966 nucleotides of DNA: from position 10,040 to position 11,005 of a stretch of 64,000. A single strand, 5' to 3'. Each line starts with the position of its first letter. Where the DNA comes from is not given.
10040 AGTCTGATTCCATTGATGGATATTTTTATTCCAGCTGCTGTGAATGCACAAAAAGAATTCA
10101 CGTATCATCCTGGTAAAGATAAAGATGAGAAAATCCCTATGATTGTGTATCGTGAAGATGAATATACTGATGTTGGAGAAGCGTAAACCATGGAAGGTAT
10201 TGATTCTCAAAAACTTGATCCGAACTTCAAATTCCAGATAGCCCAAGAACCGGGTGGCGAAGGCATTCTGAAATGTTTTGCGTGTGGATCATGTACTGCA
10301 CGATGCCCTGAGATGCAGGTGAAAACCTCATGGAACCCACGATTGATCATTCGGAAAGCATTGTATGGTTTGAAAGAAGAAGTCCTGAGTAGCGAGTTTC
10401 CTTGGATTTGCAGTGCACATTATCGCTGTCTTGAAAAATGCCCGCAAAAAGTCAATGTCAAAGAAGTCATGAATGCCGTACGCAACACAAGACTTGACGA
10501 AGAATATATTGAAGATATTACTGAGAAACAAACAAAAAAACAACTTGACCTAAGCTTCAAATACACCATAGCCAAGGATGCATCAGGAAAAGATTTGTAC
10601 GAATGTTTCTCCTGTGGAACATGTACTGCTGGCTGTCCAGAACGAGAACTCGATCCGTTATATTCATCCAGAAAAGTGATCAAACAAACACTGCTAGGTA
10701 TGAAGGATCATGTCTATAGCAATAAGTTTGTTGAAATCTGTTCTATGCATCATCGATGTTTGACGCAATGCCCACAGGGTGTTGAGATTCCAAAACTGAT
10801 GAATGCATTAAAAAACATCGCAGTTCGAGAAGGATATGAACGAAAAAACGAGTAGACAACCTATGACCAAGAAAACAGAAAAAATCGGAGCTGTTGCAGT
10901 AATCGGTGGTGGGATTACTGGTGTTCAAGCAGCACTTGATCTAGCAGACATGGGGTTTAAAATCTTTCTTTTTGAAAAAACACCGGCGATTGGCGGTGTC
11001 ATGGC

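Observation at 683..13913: Eight-gene, 13-kb hdr-type operon with five HdrA modules, MvhD, an FrhB-like flavoprotein and a NAD(P)H module, but no hydrogenase or formate dehydrogenase partner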

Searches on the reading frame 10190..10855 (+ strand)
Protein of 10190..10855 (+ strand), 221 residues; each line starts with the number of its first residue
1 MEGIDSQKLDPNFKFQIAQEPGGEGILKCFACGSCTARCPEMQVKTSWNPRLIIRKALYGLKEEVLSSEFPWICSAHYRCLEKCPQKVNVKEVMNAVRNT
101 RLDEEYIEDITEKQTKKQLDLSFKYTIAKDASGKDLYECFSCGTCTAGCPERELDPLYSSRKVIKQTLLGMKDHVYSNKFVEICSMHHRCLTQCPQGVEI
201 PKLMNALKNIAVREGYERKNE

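Call 3: search_protein_families(library=pfam, proteins=[window:10190-10855:+], max_evalue=0.001)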
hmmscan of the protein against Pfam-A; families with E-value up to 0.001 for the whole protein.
window:10190-10855:+ (221 aa): 8 families
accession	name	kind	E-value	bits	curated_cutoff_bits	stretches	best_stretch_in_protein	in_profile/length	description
PF13183.11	Fer4_8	-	4.6e-15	56.3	27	2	27-88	3-68/68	4Fe-4S dicluster domain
PF13237.11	Fer4_10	-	7.2e-14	51.9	25.5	2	28-85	8-53/53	4Fe-4S dicluster domain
PF13534.11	Fer4_17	-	1.2e-13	51.8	22.2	2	28-88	1-60/61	4Fe-4S dicluster domain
PF13187.11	Fer4_9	-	2.8e-10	40.5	27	1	74-152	2-50/52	4Fe-4S dicluster domain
PF12838.12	Fer4_7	-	4.5e-08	33.9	27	1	139-198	2-52/52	4Fe-4S dicluster domain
PF13484.11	Fer4_16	-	8.3e-06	26.9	30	0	28-55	1-31/66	4Fe-4S double cluster binding domain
PF25160.1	LdpA_Fe-S-bd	-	4.1e-05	23.7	27.6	0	28-46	27-45/49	LdpA Fe-S cluster-binding domain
PF12797.12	Fer4_2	-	0.00026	21.2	24.5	0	135-151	6-22/22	4Fe-4S binding domain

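Call 4: search_protein_families(library=ncbifam, proteins=[window:10190-10855:+], max_evalue=0.001)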
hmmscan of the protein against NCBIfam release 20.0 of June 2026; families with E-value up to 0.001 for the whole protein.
window:10190-10855:+ (221 aa): 18 families
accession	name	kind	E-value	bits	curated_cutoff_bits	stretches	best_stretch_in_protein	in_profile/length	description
TIGR03290.1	CoB_CoM_SS_C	equivalog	5.5e-38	130.2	160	2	28-111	3-85/144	CoB--CoM heterodisulfide reductase subunit C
NF038018.1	qmoC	equivalog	3.2e-23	82.8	300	2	18-110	9-100/360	quinone-interacting membrane-bound oxidoreductase complex subunit QmoC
NF041890.1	hdrC_Methbact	equivalog_domain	1.7e-21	76.7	270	2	22-106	24-106/192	ferredoxin:CoB-CoM heterodisulfide reductase subunit HdrC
NF041779.1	hetero_SS_HdrC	equivalog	3e-18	66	350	2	24-103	28-105/198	ferredoxin:CoB-CoM heterodisulfide reductase subunit HdrC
NF008369.0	PRK11168.1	equivalog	2.9e-13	49.5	278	2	131-213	5-89/401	anaerobic glycerol-3-phosphate dehydrogenase subunit C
TIGR00384.1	dhsB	subfamily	4.4e-09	36.1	88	1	113-204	116-218/222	succinate dehydrogenase and fumarate reductase iron-sulfur protein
NF004616.0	PRK05950.1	subfamily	7.9e-09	35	228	0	125-213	135-235/238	succinate dehydrogenase iron-sulfur subunit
NF045670.1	quin_L_LdhH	equivalog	7e-08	31.2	800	1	125-214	292-386/706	L-lactate dehydrogenase (quinone) large subunit LdhH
TIGR03379.1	glycerol3P_GlpC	equivalog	9.6e-08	31.2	279.9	1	137-208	5-78/397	anaerobic glycerol-3-phosphate dehydrogenase subunit GlpC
NF008434.0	PRK11274.1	equivalog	1.1e-07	31.2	333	1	119-209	5-100/409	glycolate oxidase subunit GlcF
NF041891.1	hdrA_Methbact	equivalog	1.1e-06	27.2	1300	1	9-85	220-291/762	ferredoxin:CoB-CoM heterodisulfide reductase subunit HdrA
NF005746.0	PRK07570.1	subfamily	2e-06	27.3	243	0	134-205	154-235/250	succinate dehydrogenase/fumarate reductase iron-sulfur subunit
NF004898.0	PRK06259.1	equivalog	3.1e-06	26.1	385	0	120-217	122-222/488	fumarate reductase (CoM/CoB) subunit TfrB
TIGR00273.1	TIGR00273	equivalog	7.5e-06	25.1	444.8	1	26-117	292-387/432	LutB/LldF family L-lactate oxidation iron-sulfur protein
NF009226.0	PRK12576.1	equivalog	6e-05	22.5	344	0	28-116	155-249/317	succinate dehydrogenase/fumarate reductase iron-sulfur subunit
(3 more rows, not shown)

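Call 45: search_solved_structures(query=window:10190-10855:+, max_evalue=0.001, show_alignments=2)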
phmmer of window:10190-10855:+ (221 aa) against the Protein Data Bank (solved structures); distinct sequences matched with E-value up to 0.001: 5.
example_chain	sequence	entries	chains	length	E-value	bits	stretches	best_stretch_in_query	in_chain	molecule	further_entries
8rvv_C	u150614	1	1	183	8e-19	71.1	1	9-101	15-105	H(2):CoB-CoM heterodisulfide,ferredoxin reductase subunit C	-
8rvu_c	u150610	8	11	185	8.3e-19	71.1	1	9-101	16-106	H(2):CoB-CoM heterodisulfide,ferredoxin reductase subunit C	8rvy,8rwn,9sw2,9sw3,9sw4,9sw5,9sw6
5odc_C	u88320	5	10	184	4.8e-16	62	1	25-102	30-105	Heterodisulfide reductase, subunit C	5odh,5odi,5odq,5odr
9sfi_E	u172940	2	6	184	1e-14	57.7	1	25-101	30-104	H(2)/formate:CoB-CoM heterodisulfide,ferredoxin reductase subunit C2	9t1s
7bkb_C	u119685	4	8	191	3.5e-13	52.7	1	28-105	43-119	CoB--CoM heterodisulfide reductase subunit C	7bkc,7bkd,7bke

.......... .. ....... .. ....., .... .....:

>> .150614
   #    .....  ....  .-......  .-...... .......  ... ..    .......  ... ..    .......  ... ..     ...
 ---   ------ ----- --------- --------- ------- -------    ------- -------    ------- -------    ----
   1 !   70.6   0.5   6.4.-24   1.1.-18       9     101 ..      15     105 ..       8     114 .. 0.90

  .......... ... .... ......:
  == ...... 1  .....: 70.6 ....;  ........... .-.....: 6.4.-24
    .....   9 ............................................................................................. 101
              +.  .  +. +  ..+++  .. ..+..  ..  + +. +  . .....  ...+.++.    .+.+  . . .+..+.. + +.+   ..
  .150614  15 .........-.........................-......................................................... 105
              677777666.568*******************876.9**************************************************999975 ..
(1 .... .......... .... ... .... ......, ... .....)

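Call 69: search_protein_representatives(protein=window:10190-10855:+)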
Query: 221 residues. Proteins with E-value up to 0.001 (for the whole library): 2163; up to 1e-10: 411; up to 1e-30: 4. The best 150 are listed.
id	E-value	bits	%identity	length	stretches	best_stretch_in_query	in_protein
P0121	3.9e-86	304.3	61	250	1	2-219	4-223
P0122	2.8e-58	213.2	77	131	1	94-221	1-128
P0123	9.4e-53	195.2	61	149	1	4-148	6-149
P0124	3.3e-46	173.8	72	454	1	28-137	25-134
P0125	1.3e-29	119.5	46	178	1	3-113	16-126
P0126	2.1e-29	118.8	53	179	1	6-107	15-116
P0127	3.1e-29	118.3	50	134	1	2-108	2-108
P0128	4.0e-29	117.9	49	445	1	9-114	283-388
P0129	1.4e-28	116.2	40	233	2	8-104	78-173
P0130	7.6e-28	113.7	51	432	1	8-108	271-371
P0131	3.8e-27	111.4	51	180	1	5-102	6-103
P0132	5.8e-27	110.9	50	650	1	8-110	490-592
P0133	9.6e-27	110.1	44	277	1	5-122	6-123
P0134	1.4e-26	109.6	49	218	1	5-107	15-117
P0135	2.3e-26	108.9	44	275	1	8-123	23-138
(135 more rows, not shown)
